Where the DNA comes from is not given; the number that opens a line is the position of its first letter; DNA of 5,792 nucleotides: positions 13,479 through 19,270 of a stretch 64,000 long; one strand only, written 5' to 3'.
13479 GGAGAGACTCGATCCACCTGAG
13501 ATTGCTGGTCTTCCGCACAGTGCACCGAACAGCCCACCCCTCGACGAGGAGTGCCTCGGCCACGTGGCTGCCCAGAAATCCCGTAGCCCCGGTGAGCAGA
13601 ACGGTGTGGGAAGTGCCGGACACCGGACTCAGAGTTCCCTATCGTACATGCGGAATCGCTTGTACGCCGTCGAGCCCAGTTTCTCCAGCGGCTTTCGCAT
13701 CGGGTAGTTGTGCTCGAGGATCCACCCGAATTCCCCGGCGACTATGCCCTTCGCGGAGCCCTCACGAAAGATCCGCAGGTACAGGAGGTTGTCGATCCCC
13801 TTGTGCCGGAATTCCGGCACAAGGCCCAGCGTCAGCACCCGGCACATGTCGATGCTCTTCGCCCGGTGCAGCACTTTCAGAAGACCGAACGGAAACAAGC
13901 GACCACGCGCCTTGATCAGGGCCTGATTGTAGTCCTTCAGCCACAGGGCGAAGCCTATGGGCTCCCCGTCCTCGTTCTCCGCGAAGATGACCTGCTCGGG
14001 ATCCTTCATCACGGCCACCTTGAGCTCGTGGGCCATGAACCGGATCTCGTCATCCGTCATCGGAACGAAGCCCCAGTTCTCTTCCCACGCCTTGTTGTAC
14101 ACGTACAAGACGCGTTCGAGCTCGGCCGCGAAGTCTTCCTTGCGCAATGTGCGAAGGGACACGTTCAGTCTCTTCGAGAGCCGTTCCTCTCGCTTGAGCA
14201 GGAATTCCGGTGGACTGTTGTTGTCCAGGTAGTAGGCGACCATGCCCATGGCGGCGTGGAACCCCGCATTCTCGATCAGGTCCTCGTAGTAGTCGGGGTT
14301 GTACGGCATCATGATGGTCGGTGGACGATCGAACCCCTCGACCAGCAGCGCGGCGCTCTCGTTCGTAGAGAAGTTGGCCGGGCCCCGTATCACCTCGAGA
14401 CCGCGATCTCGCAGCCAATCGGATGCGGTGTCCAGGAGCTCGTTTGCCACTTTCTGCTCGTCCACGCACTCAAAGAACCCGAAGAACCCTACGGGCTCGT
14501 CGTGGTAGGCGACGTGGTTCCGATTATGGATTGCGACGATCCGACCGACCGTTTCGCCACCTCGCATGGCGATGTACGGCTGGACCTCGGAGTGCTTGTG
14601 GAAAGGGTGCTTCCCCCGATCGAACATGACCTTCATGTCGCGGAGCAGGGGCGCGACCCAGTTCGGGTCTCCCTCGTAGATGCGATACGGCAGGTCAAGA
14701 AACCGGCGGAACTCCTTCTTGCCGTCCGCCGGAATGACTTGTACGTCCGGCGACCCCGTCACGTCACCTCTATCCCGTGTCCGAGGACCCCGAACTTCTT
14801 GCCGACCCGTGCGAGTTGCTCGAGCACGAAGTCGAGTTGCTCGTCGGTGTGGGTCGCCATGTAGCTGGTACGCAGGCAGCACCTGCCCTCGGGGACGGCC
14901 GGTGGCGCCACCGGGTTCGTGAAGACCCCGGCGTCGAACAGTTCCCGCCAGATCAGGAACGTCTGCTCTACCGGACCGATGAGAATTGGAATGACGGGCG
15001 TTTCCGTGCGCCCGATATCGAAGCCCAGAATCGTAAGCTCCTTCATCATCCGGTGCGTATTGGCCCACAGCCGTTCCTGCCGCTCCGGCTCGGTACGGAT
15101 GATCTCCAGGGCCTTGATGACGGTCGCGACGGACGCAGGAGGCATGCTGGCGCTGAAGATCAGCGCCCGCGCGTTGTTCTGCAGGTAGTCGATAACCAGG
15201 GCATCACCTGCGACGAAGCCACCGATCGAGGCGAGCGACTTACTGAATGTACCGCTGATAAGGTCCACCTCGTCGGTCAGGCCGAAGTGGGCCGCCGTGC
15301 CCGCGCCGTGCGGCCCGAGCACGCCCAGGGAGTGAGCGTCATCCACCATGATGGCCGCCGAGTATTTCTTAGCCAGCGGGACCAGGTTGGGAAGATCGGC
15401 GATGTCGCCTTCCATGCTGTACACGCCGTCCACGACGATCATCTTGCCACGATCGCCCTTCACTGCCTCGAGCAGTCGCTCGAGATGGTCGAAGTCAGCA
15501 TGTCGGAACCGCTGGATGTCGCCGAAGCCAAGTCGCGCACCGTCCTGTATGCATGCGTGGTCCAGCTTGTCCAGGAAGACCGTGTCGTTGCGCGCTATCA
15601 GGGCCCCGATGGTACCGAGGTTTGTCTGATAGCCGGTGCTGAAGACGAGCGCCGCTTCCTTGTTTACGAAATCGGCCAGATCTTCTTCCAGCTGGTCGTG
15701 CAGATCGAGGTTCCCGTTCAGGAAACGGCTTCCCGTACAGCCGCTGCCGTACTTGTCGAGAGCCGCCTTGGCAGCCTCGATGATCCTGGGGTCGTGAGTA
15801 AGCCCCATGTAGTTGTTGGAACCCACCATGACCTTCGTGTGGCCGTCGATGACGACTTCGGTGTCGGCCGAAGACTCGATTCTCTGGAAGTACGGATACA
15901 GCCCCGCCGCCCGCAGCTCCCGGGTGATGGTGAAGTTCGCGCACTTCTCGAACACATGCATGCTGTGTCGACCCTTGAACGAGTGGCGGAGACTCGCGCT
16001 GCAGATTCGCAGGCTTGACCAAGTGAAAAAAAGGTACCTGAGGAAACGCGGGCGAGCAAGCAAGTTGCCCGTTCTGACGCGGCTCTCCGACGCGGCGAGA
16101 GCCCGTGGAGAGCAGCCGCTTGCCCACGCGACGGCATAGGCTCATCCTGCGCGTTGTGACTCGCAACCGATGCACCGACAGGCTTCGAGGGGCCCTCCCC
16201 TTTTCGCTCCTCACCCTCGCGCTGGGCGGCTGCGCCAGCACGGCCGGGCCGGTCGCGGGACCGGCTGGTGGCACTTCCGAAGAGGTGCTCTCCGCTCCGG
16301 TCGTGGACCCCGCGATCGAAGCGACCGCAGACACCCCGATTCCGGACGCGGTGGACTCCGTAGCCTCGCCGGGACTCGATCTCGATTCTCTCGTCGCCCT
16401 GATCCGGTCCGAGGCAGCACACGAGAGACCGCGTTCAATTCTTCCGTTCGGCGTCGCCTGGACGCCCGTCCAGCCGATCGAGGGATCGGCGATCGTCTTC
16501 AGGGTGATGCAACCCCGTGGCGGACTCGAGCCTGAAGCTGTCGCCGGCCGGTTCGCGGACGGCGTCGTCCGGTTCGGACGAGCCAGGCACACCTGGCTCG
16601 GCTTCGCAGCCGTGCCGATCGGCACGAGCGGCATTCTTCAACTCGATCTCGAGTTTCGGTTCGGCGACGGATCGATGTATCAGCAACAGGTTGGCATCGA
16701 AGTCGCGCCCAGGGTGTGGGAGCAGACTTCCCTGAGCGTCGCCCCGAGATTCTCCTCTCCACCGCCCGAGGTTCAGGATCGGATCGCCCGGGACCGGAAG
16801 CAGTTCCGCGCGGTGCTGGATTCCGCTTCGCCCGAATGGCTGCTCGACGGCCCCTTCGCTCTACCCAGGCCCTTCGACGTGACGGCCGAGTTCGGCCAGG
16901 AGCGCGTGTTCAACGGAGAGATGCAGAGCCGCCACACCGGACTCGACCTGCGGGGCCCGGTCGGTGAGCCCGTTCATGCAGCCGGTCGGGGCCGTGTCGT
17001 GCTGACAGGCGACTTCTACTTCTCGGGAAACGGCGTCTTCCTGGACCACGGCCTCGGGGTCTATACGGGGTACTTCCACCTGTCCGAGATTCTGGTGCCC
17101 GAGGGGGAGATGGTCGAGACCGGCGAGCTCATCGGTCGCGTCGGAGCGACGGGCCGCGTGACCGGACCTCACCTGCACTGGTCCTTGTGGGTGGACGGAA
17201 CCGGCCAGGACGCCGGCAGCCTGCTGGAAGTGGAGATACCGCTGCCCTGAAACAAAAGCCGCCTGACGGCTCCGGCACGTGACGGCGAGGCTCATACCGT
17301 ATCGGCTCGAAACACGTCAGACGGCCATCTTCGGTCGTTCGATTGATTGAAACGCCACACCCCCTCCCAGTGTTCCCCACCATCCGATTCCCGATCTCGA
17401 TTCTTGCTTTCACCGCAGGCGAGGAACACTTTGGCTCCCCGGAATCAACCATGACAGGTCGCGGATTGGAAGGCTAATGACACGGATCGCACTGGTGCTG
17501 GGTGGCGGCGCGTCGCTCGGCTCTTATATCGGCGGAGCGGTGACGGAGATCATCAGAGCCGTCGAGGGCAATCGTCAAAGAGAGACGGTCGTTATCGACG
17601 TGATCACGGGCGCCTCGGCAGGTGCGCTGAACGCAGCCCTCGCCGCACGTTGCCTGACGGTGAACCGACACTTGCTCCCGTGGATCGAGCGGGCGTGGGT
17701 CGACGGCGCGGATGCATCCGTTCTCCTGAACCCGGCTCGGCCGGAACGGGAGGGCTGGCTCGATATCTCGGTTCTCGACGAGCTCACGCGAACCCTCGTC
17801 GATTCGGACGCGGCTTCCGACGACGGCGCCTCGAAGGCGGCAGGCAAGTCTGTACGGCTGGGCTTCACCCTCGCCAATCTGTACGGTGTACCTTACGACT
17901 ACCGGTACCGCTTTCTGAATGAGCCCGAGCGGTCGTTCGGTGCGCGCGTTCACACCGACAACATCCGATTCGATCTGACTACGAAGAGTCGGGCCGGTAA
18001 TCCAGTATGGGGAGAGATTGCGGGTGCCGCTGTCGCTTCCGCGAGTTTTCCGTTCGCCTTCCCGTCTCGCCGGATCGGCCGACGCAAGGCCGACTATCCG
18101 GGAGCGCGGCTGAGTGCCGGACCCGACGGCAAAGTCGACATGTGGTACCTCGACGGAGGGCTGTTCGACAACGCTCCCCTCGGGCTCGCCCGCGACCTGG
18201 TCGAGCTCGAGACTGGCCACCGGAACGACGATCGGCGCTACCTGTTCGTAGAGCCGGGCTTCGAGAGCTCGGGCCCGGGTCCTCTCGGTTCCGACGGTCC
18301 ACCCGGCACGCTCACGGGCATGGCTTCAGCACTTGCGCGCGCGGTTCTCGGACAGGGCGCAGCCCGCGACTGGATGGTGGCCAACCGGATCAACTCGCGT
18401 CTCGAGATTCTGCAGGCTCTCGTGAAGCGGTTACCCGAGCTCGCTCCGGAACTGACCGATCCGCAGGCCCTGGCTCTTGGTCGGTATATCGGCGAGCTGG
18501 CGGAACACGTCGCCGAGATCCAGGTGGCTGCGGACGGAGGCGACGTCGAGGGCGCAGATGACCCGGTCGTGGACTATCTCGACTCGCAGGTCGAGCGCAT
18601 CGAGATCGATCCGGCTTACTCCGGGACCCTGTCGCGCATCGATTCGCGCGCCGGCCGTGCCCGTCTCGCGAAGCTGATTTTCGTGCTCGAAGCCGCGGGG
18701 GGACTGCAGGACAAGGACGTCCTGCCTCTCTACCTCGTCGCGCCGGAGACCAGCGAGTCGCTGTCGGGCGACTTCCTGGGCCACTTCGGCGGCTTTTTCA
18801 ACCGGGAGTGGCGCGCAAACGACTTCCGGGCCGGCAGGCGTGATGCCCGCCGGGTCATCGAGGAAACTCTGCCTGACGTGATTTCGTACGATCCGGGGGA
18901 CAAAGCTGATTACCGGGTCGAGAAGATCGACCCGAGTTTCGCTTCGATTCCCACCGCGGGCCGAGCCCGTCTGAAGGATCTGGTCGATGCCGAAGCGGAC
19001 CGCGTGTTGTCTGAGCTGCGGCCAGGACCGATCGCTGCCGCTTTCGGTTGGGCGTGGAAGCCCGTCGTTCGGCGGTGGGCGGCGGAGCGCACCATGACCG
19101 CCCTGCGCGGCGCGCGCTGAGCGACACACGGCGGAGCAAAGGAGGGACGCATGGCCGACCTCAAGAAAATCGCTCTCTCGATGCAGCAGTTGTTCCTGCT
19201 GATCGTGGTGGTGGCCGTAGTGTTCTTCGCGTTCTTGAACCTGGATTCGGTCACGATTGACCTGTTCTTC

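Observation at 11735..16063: Tightly coupled sphingolipid-type biosynthetic operon: Spt, candidate ceramide synthase, reductase, SMS-like head-group transferase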

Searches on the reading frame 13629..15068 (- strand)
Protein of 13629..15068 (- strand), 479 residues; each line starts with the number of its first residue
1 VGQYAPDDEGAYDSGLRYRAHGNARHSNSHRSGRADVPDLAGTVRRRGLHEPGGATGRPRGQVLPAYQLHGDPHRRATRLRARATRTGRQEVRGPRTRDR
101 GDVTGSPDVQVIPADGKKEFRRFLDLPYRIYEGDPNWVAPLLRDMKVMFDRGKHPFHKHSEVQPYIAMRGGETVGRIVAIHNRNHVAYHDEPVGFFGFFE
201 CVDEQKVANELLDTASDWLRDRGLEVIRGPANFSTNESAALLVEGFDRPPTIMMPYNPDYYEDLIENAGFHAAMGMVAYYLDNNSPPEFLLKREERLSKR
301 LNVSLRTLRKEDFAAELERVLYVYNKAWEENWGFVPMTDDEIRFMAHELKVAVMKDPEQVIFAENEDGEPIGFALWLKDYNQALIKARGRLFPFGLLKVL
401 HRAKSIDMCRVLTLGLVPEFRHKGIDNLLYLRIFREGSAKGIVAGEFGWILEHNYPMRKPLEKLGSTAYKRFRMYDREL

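Call 3: search_protein_families(library=pfam, proteins=[window:13629-15068:-], max_evalue=0.01)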
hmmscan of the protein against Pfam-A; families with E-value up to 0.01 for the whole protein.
window:13629-15068:- (479 aa): 1 family
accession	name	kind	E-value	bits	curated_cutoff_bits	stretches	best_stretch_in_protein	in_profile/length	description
PF00583.31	Acetyltransf_1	-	0.00011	22.9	20.7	0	322-438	6-89/116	Acetyltransferase (GNAT) family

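Call 4: search_protein_families(library=ncbifam, proteins=[window:13629-15068:-], max_evalue=0.01)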
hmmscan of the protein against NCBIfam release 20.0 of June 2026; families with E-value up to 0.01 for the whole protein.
window:13629-15068:- (479 aa): 0 families

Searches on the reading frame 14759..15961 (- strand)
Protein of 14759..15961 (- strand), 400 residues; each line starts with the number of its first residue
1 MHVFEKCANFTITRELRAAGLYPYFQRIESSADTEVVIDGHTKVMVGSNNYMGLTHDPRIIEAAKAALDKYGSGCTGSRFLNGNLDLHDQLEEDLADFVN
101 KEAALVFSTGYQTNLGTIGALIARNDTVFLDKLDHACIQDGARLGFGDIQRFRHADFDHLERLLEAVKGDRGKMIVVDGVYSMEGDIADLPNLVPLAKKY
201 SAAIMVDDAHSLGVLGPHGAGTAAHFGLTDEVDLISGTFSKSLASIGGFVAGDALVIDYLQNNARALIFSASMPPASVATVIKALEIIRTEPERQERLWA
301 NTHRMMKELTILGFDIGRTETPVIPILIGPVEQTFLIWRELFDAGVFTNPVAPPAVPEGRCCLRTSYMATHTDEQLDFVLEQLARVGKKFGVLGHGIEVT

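Call 3: search_protein_families(library=pfam, proteins=[window:14759-15961:-], max_evalue=0.01)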
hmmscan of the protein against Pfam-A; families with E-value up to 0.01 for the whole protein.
window:14759-15961:- (400 aa): 3 families
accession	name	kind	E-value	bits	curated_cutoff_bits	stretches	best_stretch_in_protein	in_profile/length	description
PF00155.27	Aminotran_1_2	-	1e-55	189.8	19.7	1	43-382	3-360/361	Aminotransferase class I and II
PF01053.26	Cys_Met_Meta_PP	-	0.00018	20.6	27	1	88-214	54-180/381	Cys/Met metabolism PLP-dependent enzyme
PF01212.27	Beta_elim_lyase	-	0.00036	20.4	27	1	90-259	36-218/288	Beta-eliminating lyase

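Call 4: search_protein_families(library=ncbifam, proteins=[window:14759-15961:-], max_evalue=0.01)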
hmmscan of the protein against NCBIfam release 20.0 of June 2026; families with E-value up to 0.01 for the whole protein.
window:14759-15961:- (400 aa): 17 families
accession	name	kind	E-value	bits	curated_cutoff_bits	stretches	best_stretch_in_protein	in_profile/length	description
NF047600.1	SerpalmtaseCFB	equivalog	1.8e-166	553.7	640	1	4-390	6-392/395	serine palmitoyltransferase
NF047599.1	SerpalmtaseBetaP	equivalog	1.3e-124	415.9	500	1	3-390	3-393/394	serine palmitoyltransferase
TIGR01825.1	gly_Cac_T_rel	subfamily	5.8e-120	400.5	535.4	1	15-393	7-385/385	BioF/Kbl family PLP-dependent acyltransferase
TIGR00858.1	bioF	equivalog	1.6e-118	395.7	426.45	1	27-383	7-364/365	8-amino-7-oxononanoate synthase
NF005394.0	PRK06939.1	equivalog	9e-112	373.7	460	1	14-392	14-396/397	glycine C-acetyltransferase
NF047603.1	SerpalmtaseAlphaP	equivalog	1.3e-103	346.8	670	1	31-393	35-399/399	serine palmitoyltransferase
TIGR01822.1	2am3keto_CoA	equivalog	1.8e-90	303.7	493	1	16-393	12-393/393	glycine C-acetyltransferase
TIGR01821.1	5aminolev_synth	equivalog_domain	3.1e-76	256.8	338.55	1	20-390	18-397/402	5-aminolevulinate synthase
NF005526.0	PRK07179.1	equivalog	9.3e-68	228.6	428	1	41-386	54-395/407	alpha-hydroxyketone-type quorum-sensing autoinducer synthase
NF005697.0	PRK07505.1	subfamily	1.9e-44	151.9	342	1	30-386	37-398/405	hypothetical protein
NF004608.1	PRK05937.1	equivalog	3.6e-37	128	399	1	74-299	42-268/366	8-amino-7-oxononanoate synthase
NF000586.1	PRK00011.1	subfamily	2.4e-07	29.9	335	1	42-316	18-297/404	serine hydroxymethyltransferase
TIGR03588.1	PseC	equivalog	2.3e-06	26.7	423.5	1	89-214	33-162/380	UDP-4-amino-4,6-dideoxy-N-acetyl-beta-L-altrosamine transaminase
TIGR02539.1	SepCysS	equivalog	3.9e-05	22.8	365.25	1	61-216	21-191/370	O-phospho-L-seryl-tRNA:Cys-tRNA synthase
NF005695.0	PRK07503.1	equivalog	0.00011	21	666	1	76-215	58-194/403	methionine gamma-lyase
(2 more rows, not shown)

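Call 36: search_solved_structures(query=window:14759-15961:-, max_evalue=1e-40)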
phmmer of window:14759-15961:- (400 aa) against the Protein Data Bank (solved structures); distinct sequences matched with E-value up to 1e-40: 41.
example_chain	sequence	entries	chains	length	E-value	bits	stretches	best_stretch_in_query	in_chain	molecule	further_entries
3a2b_A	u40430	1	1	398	3.2e-140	470.6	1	5-389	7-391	Serine palmitoyltransferase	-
8guh_A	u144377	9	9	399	3.2e-140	470.6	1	5-389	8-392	Serine palmitoyltransferase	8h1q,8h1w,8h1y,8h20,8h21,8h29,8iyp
8s1y_A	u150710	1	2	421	1.8e-94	320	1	15-393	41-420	8-amino-7-oxononanoate synthase/2-amino-3-ketobutyrate coenzyme A ligase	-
7poa_A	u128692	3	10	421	4.5e-94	318.7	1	15-393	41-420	8-amino-7-oxononanoate synthase/2-amino-3-ketobutyrate coenzyme A ligase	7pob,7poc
2w8j_A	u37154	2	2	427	8.6e-90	304.6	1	31-394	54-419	SERINE PALMITOYLTRANSFERASE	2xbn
2jgt_A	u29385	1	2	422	9.7e-90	304.4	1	31-394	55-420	SERINE PALMITOYLTRANSFERASE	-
2jg2_A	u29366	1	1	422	1e-89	304.3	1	31-394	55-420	SERINE PALMITOYLTRANSFERASE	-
2w8t_A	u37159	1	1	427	1.2e-89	304.2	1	31-394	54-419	SERINE PALMITOYLTRANSFERASE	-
2w8v_A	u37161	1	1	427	1.6e-89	303.7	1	31-394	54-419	SERINE PALMITOYLTRANSFERASE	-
2w8u_A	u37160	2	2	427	1.6e-89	303.7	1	31-394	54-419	SERINE PALMITOYLTRANSFERASE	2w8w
2x8u_A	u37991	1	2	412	5.1e-89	302.1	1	31-393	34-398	SERINE PALMITOYLTRANSFERASE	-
4bmk_A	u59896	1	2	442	1e-88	301.1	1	31-394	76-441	SERINE PALMITOYLTRANSFERASE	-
28eh_A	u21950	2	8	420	6.3e-77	262.2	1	19-390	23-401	Cysteate-C-fatty acyltransferase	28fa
1fc4_A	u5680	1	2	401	2.2e-75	257.2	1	16-393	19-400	2-AMINO-3-KETOBUTYRATE CONENZYME A LIGASE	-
3tqx_A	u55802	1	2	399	4.4e-74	252.9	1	15-392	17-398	2-amino-3-ketobutyrate coenzyme A ligase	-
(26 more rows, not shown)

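Call 65: search_solved_structures(query=window:14759-15961:-, max_evalue=1e-100, show_alignments=1)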
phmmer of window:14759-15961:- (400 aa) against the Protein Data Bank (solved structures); distinct sequences matched with E-value up to 1e-100: 2.
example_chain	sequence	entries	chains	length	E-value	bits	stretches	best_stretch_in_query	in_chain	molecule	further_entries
3a2b_A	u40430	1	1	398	3.2e-140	470.6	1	5-389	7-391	Serine palmitoyltransferase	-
8guh_A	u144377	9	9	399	3.2e-140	470.6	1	5-389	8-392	Serine palmitoyltransferase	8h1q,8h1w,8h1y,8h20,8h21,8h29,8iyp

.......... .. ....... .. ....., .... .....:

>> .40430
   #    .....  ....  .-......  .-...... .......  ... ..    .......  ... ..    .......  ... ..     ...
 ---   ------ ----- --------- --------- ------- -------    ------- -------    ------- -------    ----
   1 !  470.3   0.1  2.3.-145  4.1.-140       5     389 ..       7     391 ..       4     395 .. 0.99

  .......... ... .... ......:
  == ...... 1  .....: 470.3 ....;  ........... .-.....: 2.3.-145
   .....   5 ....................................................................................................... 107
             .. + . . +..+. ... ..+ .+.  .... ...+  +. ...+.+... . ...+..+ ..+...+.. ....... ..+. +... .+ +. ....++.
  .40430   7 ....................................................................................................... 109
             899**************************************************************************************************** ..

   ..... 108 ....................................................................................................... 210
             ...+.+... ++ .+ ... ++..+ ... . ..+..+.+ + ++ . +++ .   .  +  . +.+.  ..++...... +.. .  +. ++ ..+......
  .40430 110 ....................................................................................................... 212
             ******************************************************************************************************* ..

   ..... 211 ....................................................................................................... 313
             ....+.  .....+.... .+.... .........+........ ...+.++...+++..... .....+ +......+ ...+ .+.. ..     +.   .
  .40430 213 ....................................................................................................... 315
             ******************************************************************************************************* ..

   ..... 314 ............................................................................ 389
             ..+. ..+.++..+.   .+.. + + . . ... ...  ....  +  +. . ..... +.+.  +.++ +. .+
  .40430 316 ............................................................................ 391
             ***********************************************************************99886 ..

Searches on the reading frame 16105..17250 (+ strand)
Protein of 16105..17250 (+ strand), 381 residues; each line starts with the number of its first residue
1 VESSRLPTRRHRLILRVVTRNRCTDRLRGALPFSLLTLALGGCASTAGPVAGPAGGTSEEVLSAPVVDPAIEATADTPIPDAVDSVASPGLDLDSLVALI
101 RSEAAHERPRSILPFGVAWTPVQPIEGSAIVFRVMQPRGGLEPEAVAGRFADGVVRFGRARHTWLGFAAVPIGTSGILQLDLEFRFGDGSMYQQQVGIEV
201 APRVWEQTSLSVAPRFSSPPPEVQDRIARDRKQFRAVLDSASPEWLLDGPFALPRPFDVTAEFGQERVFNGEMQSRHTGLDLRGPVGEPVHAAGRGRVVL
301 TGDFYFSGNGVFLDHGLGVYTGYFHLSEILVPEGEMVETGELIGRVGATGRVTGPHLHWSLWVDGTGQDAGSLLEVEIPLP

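Call 11: search_protein_families(library=pfam, proteins=[window:16105-17250:+], max_evalue=0.001)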
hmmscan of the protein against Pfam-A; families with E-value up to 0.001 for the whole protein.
window:16105-17250:+ (381 aa): 1 family
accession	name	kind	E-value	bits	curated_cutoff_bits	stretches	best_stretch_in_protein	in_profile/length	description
PF01551.29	Peptidase_M23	-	2.4e-27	95.4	28.7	1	276-368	2-94/96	Peptidase family M23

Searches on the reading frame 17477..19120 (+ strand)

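Call 11: search_protein_families(library=pfam, proteins=[window:17477-19120:+], max_evalue=0.001)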
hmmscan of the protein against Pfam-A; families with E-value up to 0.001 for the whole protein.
window:17477-19120:+ (547 aa): 2 families
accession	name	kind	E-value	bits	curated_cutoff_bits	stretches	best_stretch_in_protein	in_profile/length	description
PF01734.28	Patatin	-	2.2e-17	64.3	27.7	1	6-238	1-190/191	Patatin-like phospholipase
PF11856.13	DUF3376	-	1.4e-06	28.4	25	1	425-461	359-395/514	Protein of unknown function (DUF3376)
